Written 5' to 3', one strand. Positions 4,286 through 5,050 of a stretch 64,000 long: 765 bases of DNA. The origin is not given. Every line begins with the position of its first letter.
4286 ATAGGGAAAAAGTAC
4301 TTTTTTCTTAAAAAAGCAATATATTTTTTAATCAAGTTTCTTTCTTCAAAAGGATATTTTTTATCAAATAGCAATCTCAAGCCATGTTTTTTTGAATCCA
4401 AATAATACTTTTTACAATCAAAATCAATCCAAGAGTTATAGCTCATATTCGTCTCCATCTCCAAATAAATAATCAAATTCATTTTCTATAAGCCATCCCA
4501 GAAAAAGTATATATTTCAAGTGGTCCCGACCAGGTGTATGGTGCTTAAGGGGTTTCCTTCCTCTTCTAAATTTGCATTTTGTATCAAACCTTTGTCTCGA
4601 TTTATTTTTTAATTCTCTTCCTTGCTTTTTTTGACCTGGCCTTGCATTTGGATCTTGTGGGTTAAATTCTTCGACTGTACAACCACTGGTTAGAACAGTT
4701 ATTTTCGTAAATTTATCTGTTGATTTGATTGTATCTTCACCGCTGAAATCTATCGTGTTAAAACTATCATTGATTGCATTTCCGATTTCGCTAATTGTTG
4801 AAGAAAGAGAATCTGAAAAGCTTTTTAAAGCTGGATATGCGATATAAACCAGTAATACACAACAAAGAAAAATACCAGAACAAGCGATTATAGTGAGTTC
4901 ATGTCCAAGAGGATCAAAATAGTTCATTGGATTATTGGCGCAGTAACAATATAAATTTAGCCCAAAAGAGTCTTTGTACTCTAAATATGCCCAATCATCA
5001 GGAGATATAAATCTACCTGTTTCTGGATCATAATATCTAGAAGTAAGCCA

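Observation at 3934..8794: RHS1 toxin-immunity module with an unassignable, extremely basic C-terminal domain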

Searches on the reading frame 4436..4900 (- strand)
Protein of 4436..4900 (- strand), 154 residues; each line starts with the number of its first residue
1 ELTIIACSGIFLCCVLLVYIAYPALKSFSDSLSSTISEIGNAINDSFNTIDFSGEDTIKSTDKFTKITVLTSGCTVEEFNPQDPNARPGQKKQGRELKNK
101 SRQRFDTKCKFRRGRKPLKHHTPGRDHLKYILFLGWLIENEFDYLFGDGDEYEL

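Call 6: search_protein_families(library=pfam, proteins=[window:4436-4900:-], max_evalue=1)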
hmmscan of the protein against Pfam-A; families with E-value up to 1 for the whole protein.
window:4436-4900:- (154 aa): 1 family
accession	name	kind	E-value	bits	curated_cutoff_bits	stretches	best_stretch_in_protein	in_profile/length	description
PF12922.13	Cnd1_N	-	0.11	12.7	27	1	25-105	4-86/164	non-SMC mitotic condensation complex subunit 1, N-term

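Call 7: search_protein_families(library=ncbifam, proteins=[window:4436-4900:-], max_evalue=1)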
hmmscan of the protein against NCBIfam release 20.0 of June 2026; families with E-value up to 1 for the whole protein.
window:4436-4900:- (154 aa): 1 family
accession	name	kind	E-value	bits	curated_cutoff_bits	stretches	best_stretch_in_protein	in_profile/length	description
NF041443.1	DDRRRQL_YjdP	equivalog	0.064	13.5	90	1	16-57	9-50/101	DDRRRQL repeat protein YjdP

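Call 10: find_homologous_proteins(query=window:4436-4900:-, max_evalue=0.01)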
Query window:4436-4900:- (154 aa): 46 proteins with E <= 0.01 among 56 candidates.
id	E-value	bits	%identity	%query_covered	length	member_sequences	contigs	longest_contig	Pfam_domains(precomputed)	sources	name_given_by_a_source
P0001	1.8e-20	92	68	42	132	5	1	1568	-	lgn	-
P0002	2.2e-18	85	73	38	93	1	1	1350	-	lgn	-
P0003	8.0e-17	80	63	40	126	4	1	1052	-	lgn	-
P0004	1.1e-16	79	38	92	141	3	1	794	-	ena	-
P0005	1.8e-16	79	39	77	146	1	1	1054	-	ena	-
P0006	4.9e-16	77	37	82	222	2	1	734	-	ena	-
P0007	8.7e-16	76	39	82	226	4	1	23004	-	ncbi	-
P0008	1.2e-15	76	72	35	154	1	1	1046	-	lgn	-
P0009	2.4e-15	75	43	67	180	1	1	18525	-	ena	-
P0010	1.5e-13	69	76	32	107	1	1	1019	-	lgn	-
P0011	4.8e-12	64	67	36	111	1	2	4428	-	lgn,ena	-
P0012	1.4e-11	63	67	34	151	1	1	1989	-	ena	-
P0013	5.4e-11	61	62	39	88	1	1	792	-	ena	-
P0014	5.1e-10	58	40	84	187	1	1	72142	-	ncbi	-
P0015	1.5e-9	56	44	62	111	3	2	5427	-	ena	-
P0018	2.2e-8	52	42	63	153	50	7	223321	-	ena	-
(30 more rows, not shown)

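Call 11: search_solved_structures(query=window:4436-4900:-, max_evalue=10)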
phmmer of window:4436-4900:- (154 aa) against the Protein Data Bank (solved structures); distinct sequences matched with E-value up to 10: 4.
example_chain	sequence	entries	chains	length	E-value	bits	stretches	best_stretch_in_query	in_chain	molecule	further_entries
4c7p_A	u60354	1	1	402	0.068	16.5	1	30-98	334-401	RALF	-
4d7r_A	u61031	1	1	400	0.073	16.4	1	30-98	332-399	PROLINE/BETAINE TRANSPORTER, RALF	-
2noc_A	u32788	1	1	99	1.1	12.7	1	12-78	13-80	Putative periplasmic protein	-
3d89_A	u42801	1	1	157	1.2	12.5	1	51-94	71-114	Rieske domain-containing protein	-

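Call 20: find_encoding_contigs(protein=P0007, flank=6000, max_places=3)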
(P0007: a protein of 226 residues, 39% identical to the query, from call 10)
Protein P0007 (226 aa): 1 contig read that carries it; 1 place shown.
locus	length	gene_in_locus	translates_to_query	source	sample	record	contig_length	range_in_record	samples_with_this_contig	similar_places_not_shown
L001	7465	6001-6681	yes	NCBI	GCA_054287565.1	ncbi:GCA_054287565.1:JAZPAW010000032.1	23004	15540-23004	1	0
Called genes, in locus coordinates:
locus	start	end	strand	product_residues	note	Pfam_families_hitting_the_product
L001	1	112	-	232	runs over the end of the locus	-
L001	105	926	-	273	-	PF14808:TMEM164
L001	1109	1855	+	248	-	PF01522:Polysacc_deac_1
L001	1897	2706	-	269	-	PF09479:Flg_new (faint)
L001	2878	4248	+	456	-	PF01938:TRAM, PF05958:tRNA_U5-meth_tr, PF05175:MTS, PF03602:Cons_hypoth95 (weak), PF09445:Methyltransf_15 (weak), PF13649:Methyltransf_25 (faint), PF13847:Methyltransf_31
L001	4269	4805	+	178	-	PF00719:Pyrophosphatase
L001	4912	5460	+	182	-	-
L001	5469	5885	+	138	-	-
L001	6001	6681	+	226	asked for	-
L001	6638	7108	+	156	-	-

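Call 21: find_encoding_contigs(protein=P0014, flank=6000, max_places=3)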
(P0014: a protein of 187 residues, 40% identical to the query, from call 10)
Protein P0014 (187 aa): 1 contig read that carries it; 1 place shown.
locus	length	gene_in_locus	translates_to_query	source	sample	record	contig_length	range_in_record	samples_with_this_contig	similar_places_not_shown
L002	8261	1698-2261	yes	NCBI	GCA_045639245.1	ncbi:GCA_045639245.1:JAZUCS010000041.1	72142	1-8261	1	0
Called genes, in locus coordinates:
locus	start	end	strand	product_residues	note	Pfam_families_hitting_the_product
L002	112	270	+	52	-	-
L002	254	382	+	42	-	-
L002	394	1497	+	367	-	PF14253:AbiH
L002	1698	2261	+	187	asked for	-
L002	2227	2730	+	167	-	-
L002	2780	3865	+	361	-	PF25023:TEN_YD-shell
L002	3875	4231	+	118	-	-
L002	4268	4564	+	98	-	-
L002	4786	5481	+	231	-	-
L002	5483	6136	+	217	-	-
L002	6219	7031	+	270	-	-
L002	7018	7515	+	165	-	-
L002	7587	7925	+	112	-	-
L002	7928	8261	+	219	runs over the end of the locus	-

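Call 22: find_encoding_contigs(protein=P0018, flank=6000, max_places=4)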
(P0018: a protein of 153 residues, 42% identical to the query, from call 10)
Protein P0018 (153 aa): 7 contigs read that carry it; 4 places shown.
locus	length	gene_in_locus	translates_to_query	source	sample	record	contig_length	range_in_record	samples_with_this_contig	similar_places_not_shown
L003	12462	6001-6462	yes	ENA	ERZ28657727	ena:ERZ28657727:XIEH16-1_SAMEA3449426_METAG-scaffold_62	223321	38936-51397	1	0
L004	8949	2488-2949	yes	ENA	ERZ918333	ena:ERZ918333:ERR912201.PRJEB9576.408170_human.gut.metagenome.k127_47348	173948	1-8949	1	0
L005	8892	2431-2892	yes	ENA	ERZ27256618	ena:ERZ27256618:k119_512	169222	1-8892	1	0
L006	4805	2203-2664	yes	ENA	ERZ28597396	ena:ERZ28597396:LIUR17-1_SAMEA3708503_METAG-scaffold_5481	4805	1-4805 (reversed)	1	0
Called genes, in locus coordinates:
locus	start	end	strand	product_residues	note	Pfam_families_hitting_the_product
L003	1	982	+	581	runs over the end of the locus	PF00239:Resolvase, PF07508:Recombinase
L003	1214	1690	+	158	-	-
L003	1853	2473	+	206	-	-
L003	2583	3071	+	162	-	-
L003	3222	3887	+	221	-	-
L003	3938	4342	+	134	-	-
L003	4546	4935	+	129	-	PF16804:DUF5071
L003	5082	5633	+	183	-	-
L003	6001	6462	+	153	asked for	-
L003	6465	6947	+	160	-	-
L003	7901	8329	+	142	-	-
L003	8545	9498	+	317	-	PF25023:TEN_YD-shell, PF05593:RHS_repeat (weak)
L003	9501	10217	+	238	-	-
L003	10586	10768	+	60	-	-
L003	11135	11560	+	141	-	PF24024:DUF7336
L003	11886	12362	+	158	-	-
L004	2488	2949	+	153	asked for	-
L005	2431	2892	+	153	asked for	-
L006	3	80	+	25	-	?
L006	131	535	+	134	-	-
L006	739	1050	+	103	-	-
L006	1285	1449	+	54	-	-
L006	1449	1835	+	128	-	-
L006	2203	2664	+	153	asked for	-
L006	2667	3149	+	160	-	-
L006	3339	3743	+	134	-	-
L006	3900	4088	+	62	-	-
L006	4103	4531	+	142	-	-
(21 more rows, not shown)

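Call 48: search_protein_representatives(alignment_id=A4)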
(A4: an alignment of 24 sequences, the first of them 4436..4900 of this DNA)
Query: 24 sequences, 130 profile positions. Proteins with E-value up to 0.001 (for the whole library): 241; up to 1e-10: 172; up to 1e-30: 13. The best 150 are listed.
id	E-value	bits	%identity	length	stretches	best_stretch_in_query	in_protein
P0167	1.8e-36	141.2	-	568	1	3-113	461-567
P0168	2.9e-36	140.6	-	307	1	3-114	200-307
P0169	3.5e-36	140.3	-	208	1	3-114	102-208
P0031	3.1e-35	137.2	-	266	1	3-118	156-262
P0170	1.1e-33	132.2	-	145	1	8-120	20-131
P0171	1.8e-33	131.5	-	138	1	3-120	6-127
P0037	3.8e-33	130.4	-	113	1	3-115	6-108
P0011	1.2e-32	128.8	-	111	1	47-129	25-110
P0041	3.3e-32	127.4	-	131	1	6-113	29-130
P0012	3.6e-32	127.3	-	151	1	9-129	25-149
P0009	1.4e-31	125.4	-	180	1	7-127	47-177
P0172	1.5e-31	125.3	-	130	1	15-129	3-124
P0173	9.1e-31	122.8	-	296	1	8-114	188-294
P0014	2.6e-30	121.3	-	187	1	13-129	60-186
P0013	4.8e-30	120.4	-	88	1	35-114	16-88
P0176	2.2e-28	115.1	-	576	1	52-127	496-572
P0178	2.4e-28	114.9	-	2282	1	6-113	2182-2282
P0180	1.6e-27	112.3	-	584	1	44-114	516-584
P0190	1.2e-25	106.2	-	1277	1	62-120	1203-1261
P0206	1.2e-23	99.7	-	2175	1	4-112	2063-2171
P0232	1.6e-21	92.9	-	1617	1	16-118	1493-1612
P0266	1.4e-18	83.4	-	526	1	56-114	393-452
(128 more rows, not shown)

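Call 49: search_protein_families(library=pfam, proteins=[P0178, P0206, P0232, P0190, P0167, P0176, P0180, P0266], max_evalue=0.001)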
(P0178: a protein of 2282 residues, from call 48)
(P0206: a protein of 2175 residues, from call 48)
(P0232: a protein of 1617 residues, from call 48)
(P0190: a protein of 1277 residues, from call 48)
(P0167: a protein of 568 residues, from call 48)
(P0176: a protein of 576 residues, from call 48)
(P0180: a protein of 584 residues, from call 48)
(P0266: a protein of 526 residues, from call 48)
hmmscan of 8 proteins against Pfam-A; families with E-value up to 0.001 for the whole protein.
P0178 (2282 aa): 4 families
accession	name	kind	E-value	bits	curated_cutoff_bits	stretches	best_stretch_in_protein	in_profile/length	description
PF05593.20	RHS_repeat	-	3e-39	133.1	22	2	1590-1624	4-37/38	RHS Repeat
PF14200.12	RicinB_lectin_2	-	2.4e-18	67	25.6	1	1244-1309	11-76/89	Ricin-type beta-trefoil lectin domain-like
PF00652.28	Ricin_B_lectin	-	7.2e-07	29.9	29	1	1247-1386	2-126/126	Ricin-type beta-trefoil lectin domain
PF20148.4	DUF6531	-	0.00029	21.5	24.1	1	518-602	4-71/74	Domain of unknown function (DUF6531)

P0206 (2175 aa): 1 family
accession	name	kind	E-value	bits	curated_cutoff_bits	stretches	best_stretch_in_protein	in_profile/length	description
PF05593.20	RHS_repeat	-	1e-23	83.6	22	4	798-829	6-37/38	RHS Repeat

P0232 (1617 aa): 1 family
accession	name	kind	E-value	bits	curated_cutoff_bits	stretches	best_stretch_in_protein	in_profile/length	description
PF05593.20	RHS_repeat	-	1.8e-20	73.2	22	1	1195-1226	1-33/38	RHS Repeat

P0190 (1277 aa): 1 family
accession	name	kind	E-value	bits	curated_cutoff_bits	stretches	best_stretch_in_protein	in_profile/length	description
PF05593.20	RHS_repeat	-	3.7e-26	91.4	22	1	831-861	1-31/38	RHS Repeat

P0167 (568 aa): 1 family
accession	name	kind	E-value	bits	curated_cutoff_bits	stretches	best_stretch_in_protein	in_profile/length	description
PF05593.20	RHS_repeat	-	7.8e-10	39.3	22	0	304-339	5-38/38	RHS Repeat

P0176 (576 aa): 1 family
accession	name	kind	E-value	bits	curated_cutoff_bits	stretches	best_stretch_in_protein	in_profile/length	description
PF05593.20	RHS_repeat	-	6e-11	42.9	22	1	139-170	1-30/38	RHS Repeat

P0180 (584 aa): 1 family
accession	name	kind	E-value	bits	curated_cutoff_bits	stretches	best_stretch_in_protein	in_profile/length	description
PF05593.20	RHS_repeat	-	3.6e-10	40.4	22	0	354-386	4-35/38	RHS Repeat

P0266 (526 aa): 2 families
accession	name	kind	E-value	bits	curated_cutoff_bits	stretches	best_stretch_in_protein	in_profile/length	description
PF15654.11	Tox-WTIP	-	1.1e-15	58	25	1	485-526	38-79/79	Toxin with a conserved tryptophan and TIP tripeptide motif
PF05593.20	RHS_repeat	-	1.1e-12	48.5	22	1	91-120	1-29/38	RHS Repeat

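Call 50: predict_structure(alignment_id=A4)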
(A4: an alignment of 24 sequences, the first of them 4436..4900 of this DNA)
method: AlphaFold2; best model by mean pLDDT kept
length: 154 residues; sequences in the alignment: 24
mean_pLDDT: 71.7   pTM: 0.34
mean pLDDT of the five models: 71.7, 71.5, 71.1, 70.9, 68.4
residues with pLDDT >= 90: 39; 70-90: 31; 50-70: 73; < 50: 11
segments of 3 or more residues with pLDDT < 50: 68-75
pLDDT, mean of each block of 10 residues (from residue 1): 86 95 96 96 88 59 50 51 66 62 53 59 66 84 67 59
secondary structure, 60 per line:
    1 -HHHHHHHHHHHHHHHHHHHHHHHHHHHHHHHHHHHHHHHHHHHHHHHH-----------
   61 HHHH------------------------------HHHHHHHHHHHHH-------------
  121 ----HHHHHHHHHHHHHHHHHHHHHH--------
elements in order: H2-49 H61-64 H95-107 H125-146

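Call 65: search_solved_structures(query=A4, max_evalue=10, show_alignments=3)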
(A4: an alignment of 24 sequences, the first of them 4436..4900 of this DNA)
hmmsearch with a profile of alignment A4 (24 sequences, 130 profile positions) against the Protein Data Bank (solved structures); distinct sequences matched with E-value up to 10: 0.

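Call 87: search_protein_families(library=phrogs, proteins=[window:4436-4900:-], max_evalue=0.1)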
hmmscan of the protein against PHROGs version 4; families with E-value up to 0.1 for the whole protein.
window:4436-4900:- (154 aa): 0 families

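Call 88: search_protein_families(library=padloc, proteins=[window:4436-4900:-], max_evalue=0.1)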
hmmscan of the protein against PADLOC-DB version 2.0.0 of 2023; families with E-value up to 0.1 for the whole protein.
window:4436-4900:- (154 aa): 0 families
